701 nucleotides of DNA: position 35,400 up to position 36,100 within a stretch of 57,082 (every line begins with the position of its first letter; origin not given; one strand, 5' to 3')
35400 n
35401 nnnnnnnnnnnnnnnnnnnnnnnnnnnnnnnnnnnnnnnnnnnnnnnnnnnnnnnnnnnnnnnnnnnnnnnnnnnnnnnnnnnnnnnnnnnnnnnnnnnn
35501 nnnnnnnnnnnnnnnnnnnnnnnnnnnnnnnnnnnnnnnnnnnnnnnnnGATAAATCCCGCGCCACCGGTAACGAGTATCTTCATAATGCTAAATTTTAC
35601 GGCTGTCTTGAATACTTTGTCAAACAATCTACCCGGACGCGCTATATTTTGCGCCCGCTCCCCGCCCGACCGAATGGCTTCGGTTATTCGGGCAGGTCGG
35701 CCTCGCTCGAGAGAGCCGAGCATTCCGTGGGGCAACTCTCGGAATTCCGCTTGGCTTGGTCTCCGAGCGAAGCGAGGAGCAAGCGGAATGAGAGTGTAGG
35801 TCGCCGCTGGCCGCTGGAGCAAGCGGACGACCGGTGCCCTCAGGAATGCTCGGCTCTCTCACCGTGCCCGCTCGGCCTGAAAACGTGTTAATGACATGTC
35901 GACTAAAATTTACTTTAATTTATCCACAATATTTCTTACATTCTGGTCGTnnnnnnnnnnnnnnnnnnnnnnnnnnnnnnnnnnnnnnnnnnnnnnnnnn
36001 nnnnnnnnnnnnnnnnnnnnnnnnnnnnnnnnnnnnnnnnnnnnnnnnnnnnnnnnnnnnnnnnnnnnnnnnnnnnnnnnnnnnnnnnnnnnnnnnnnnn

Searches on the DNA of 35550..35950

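Call 17: search_rna_families(source=window, start=35550, end=35950, threshold=evalue, max_evalue=10)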
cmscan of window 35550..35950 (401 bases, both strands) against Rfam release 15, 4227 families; matches with E-value up to 10: 2.
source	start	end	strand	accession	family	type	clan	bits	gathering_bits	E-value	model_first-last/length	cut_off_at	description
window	35699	35869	+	RF03777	MIR533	Gene; miRNA;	-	21.9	80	0.028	1-125/125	no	MIR533 microRNA precursor family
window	35783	35832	+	RF01124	sR36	Gene; snRNA; snoRNA; CD-box;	-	9.7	55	6.3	1-55/55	no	Small nucleolar RNA sR36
